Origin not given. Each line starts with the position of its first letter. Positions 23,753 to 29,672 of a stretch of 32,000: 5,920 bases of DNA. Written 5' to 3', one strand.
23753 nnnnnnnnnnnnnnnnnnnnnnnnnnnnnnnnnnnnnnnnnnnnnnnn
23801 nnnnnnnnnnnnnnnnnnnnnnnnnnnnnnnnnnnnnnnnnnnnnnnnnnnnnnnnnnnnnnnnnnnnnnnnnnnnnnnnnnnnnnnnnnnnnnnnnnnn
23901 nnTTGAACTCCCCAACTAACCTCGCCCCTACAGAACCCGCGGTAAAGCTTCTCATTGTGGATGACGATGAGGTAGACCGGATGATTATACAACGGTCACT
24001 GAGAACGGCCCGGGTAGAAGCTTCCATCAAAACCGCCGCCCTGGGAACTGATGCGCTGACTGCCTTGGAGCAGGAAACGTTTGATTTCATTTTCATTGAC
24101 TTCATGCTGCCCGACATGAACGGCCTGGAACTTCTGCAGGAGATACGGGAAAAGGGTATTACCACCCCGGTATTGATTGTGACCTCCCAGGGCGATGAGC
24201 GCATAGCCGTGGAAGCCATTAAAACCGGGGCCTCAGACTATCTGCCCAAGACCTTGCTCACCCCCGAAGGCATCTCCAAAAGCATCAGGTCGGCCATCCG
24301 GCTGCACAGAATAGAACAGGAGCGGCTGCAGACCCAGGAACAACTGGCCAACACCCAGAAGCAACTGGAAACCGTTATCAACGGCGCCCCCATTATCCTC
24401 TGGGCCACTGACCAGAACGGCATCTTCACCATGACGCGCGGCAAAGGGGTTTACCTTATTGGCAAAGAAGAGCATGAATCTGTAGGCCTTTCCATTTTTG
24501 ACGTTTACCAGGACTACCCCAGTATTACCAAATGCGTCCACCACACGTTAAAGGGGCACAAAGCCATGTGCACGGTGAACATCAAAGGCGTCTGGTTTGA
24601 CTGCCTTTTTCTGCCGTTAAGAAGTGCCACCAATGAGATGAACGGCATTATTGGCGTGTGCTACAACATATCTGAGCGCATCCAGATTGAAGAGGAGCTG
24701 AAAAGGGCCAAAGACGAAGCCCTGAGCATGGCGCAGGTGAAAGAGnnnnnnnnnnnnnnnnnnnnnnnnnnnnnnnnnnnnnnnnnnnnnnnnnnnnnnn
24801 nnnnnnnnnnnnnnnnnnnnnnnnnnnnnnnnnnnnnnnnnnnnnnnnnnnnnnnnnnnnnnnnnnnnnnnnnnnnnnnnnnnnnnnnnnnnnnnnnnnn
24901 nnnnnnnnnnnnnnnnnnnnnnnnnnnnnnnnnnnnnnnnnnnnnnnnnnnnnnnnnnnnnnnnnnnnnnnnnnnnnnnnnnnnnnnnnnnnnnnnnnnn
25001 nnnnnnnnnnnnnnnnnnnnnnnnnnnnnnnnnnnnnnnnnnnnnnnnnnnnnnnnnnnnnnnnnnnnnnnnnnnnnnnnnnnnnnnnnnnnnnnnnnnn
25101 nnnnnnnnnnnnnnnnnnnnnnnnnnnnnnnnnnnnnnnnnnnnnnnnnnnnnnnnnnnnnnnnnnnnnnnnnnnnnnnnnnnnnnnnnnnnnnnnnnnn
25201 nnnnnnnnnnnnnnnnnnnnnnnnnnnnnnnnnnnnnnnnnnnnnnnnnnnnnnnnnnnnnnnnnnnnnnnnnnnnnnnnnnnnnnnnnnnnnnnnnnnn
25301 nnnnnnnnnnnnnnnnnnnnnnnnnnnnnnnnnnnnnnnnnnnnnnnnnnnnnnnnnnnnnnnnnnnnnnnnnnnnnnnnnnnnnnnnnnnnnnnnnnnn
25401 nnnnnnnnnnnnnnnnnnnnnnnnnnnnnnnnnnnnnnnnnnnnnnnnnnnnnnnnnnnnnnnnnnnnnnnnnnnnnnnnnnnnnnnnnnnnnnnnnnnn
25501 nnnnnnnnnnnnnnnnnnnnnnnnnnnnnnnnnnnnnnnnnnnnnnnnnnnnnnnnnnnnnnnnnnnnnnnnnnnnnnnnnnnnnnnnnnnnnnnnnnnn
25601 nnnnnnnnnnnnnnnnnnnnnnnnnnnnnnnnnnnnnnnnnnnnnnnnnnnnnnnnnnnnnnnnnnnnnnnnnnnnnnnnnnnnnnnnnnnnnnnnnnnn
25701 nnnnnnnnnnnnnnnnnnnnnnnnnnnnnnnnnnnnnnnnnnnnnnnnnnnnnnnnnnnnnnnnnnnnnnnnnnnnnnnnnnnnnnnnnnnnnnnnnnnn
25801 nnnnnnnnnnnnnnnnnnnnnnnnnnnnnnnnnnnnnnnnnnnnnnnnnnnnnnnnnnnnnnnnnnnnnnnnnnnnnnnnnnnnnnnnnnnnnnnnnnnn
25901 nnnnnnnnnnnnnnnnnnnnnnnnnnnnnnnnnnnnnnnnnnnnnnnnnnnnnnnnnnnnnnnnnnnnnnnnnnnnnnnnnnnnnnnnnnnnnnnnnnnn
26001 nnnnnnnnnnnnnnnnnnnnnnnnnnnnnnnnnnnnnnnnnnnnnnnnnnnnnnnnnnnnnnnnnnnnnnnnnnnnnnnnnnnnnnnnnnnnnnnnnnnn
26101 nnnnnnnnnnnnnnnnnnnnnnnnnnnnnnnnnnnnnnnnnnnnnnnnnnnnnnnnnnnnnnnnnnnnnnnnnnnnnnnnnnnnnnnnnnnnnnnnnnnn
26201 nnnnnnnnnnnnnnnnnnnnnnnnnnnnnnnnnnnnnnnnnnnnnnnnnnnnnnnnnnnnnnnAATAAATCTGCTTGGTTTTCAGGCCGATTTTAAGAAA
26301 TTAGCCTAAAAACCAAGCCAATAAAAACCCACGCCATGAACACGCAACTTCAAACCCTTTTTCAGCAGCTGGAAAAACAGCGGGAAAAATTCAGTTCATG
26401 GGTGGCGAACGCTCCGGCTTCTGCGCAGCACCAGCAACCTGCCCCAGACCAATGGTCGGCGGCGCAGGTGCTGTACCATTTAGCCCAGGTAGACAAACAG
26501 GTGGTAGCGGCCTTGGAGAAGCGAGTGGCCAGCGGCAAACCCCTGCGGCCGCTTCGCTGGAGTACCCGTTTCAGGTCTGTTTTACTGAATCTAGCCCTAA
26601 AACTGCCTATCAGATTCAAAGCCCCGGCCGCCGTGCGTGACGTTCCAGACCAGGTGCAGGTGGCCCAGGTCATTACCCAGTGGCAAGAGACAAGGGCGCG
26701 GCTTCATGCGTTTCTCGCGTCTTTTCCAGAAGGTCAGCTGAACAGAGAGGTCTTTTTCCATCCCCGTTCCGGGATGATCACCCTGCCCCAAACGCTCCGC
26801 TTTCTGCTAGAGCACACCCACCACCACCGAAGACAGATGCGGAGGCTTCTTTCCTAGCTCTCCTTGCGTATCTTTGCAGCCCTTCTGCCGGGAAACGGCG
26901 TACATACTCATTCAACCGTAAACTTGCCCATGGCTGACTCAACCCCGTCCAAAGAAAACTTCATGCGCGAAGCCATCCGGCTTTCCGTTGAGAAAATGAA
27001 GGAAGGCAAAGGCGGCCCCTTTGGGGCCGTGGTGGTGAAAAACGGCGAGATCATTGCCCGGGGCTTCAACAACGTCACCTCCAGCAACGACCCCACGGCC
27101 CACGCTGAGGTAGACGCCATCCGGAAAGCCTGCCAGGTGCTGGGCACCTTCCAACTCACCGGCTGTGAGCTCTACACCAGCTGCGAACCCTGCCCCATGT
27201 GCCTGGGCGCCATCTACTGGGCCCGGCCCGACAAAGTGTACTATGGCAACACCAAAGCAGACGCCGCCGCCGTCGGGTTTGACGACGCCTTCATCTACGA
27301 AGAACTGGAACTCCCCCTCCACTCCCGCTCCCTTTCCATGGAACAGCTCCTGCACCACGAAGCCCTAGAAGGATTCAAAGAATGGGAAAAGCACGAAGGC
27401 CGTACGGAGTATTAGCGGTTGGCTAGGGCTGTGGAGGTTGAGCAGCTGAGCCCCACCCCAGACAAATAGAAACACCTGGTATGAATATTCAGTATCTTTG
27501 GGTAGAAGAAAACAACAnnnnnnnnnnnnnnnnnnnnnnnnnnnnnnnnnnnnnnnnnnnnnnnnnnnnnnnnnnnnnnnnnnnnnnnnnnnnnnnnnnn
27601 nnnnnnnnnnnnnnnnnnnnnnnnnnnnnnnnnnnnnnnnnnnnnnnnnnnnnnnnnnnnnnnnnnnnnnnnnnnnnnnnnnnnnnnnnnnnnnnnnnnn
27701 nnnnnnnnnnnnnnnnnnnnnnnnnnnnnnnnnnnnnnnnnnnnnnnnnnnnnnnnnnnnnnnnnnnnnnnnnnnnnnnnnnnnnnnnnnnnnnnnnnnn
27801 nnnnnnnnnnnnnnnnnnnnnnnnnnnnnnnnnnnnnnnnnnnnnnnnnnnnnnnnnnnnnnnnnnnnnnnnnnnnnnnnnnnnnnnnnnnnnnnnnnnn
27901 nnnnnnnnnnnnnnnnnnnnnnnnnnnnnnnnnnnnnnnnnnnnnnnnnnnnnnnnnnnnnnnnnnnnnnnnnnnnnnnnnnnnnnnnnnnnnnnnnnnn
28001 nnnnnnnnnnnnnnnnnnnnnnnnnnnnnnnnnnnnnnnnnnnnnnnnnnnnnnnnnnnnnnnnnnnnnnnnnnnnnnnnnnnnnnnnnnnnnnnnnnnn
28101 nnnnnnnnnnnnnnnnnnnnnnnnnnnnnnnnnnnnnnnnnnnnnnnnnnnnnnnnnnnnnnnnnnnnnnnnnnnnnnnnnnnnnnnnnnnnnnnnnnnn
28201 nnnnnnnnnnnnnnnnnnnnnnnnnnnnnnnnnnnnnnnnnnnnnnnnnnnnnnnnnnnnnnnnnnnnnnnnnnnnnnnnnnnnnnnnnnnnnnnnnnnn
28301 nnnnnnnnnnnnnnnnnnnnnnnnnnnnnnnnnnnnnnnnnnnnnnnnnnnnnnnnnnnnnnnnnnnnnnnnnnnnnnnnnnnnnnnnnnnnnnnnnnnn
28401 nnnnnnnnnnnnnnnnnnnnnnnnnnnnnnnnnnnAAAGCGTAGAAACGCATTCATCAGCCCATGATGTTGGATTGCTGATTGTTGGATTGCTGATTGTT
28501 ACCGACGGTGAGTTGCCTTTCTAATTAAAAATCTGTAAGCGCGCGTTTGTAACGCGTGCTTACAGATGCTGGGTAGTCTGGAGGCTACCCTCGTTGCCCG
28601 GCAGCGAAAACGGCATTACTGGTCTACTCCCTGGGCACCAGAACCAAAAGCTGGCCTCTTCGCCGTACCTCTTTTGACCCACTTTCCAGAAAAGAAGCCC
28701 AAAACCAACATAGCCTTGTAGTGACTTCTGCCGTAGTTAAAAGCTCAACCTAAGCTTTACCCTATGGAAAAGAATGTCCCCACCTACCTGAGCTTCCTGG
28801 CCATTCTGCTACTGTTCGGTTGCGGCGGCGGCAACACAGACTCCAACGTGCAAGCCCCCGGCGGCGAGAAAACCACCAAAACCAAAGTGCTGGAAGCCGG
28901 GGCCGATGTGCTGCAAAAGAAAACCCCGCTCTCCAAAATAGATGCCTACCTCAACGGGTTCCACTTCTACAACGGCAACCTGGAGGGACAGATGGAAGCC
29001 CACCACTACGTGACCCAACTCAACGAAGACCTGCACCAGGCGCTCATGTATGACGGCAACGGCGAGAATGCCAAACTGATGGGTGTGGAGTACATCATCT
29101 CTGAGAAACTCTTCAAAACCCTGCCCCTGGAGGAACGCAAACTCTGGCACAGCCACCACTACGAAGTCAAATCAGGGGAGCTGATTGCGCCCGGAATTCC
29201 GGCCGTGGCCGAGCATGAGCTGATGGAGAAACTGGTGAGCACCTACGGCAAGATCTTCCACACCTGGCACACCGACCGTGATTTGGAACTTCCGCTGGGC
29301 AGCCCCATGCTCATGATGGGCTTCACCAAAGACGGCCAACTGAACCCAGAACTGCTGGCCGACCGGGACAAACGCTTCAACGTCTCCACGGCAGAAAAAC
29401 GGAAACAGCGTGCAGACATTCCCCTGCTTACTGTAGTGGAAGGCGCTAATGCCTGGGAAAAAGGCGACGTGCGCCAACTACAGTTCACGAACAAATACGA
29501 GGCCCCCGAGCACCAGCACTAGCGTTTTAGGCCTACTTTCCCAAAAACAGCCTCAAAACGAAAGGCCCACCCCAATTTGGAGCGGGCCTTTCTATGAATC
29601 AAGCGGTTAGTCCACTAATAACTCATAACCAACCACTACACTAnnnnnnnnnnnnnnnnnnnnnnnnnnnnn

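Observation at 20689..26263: Five-gene phosphorelay cluster with three kinases, four receiver domains and one HPt but no output domain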

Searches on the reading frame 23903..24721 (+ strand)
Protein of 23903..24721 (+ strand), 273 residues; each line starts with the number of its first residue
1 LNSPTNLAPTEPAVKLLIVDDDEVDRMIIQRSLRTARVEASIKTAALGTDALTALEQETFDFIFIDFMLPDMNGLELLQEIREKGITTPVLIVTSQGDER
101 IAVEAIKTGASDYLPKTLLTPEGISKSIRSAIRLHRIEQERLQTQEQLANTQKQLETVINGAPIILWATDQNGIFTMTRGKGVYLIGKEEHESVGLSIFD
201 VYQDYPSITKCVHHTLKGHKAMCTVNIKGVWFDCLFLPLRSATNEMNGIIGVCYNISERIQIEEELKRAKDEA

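Call 59: find_homologous_proteins(query=window:23903-24721:+, max_evalue=1e-10)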
Query seq(273 aa) (273 aa): 36 proteins with E <= 1e-10 among 1312 candidates.
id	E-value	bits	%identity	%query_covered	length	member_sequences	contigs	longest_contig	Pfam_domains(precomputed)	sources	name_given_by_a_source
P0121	3.0e-60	222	42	99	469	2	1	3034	PF08448.17,PF02518.32,PF00512.32,PF00989.32,PF00072.31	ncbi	-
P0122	5.4e-45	172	55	56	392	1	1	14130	PF08447.19,PF13426.14,PF13188.14,PF12860.14,PF08448.17,PF00989.32,PF00072.31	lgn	-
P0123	3.4e-37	146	43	64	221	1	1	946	PF00072.31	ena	-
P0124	1.7e-35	141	43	59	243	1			PF08447.19,PF13426.14,PF13188.14,PF00989.32,PF00072.31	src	-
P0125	6.2e-34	136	48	52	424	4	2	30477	PF02518.32,PF00512.32,PF00072.31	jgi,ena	-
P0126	7.0e-32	129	46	54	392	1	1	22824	PF02518.32,PF00512.32,PF00072.31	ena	-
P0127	4.8e-31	126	47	53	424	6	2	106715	PF02518.32,PF00512.32,PF00072.31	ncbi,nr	ncbi:MAG: ATP-binding protein [Gammaproteobacteria bacterium]|nr:ATP-binding protein [Gammaproteobac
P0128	4.9e-31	126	50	48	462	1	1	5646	PF02518.32,PF00512.32,PF00072.31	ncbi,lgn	ncbi:MAG: response regulator [Phormidesmis sp.]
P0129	9.5e-31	125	52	46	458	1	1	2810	PF02518.32,PF00512.32,PF00072.31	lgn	-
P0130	3.3e-30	123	51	46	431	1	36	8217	PF02518.32,PF00512.32,PF00072.31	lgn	-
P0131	4.9e-30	123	44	53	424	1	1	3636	PF02518.32,PF00512.32,PF00072.31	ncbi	-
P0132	8.2e-30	122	48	48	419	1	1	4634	PF02518.32,PF00512.32,PF00072.31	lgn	-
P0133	1.2e-29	122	45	52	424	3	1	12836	PF02518.32,PF00512.32,PF00072.31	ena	-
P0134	7.3e-29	119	45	53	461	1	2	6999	PF02518.32,PF00512.32,PF00072.31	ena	-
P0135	2.7e-28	117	46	48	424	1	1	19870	PF02518.32,PF00512.32,PF00072.31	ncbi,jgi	ncbi:MAG: ATP-binding protein [Cyanobacteria bacterium J06598_1]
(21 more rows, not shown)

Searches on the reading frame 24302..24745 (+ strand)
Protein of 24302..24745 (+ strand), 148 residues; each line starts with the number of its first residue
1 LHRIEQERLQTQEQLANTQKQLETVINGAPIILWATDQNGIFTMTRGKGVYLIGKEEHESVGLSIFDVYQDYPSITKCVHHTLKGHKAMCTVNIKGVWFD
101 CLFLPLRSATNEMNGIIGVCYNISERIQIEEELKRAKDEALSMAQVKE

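Call 34: search_protein_families(library=pfam, proteins=[window:24302-24745:+], max_evalue=5)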
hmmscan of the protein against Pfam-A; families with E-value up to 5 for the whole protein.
seq(148 aa): 4 families
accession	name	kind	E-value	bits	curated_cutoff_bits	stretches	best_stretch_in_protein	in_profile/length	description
PF00989.32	PAS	-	0.0011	19.4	22.6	1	21-120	2-110/113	PAS fold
PF13596.12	PAS_10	-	0.0097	17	22.1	1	57-123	35-105/106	PAS domain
PF13426.13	PAS_9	-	0.081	13.6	27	1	52-125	23-103/103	PAS domain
PF08448.16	PAS_4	-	0.26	12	23.1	1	93-126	75-108/110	PAS fold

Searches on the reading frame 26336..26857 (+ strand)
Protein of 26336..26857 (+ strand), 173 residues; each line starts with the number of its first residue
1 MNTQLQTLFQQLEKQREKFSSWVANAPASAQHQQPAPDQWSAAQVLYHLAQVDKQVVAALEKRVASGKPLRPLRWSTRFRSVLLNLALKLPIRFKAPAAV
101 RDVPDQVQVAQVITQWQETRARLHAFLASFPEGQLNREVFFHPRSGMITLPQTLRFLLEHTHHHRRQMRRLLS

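Call 9: search_protein_families(library=pfam, proteins=[window:26336-26857:+], max_evalue=0.001)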
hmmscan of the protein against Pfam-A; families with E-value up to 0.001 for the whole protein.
window:26336-26857:+ (173 aa): 3 families
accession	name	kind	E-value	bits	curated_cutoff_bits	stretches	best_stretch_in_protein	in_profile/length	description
PF12867.12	DinB_2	-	1.3e-20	74.6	24.8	1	11-168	1-128/128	DinB superfamily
PF05163.17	DinB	-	4.7e-07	30.4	23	1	1-172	1-142/165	DinB family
PF04978.18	MST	-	4.8e-07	30.8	27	1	8-168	2-140/149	Mycothiol-S-transferase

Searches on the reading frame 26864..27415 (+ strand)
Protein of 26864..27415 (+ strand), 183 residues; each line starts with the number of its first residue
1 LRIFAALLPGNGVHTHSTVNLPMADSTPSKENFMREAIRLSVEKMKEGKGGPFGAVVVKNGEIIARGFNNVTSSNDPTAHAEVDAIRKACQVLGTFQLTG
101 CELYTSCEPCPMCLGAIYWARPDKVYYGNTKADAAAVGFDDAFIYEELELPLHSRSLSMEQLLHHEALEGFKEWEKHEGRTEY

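Call 9: search_protein_families(library=pfam, proteins=[window:26864-27415:+], max_evalue=0.001)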
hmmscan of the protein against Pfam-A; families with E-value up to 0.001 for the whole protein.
window:26864-27415:+ (183 aa): 3 families
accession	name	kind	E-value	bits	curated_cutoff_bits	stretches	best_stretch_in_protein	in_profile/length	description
PF00383.29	dCMP_cyt_deam_1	-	1.5e-28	99.1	25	1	30-128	4-101/102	Cytidine and deoxycytidylate deaminase zinc-binding region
PF14437.12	MafB19-deam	-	2.7e-23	82.9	27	1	29-138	2-110/142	MafB19-like deaminase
PF14439.12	Bd3614-deam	-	0.0001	22.7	38.5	1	55-130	13-91/113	Bd3614-like deaminase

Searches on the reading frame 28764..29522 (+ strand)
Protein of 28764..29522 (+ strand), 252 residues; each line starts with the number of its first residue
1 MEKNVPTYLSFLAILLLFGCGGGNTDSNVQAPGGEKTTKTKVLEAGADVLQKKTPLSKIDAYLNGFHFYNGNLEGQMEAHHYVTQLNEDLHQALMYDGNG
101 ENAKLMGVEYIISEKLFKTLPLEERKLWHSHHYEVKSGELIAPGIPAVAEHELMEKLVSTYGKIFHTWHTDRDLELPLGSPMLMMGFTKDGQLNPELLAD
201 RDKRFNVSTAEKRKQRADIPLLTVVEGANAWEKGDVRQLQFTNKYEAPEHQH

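Call 9: search_protein_families(library=pfam, proteins=[window:28764-29522:+], max_evalue=0.001)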
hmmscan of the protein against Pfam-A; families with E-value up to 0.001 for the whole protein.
window:28764-29522:+ (252 aa): 1 family
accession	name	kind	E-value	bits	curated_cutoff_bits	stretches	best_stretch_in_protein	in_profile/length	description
PF06884.16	DUF1264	-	2.2e-71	239.4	25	1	54-219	2-170/171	Protein of unknown function (DUF1264)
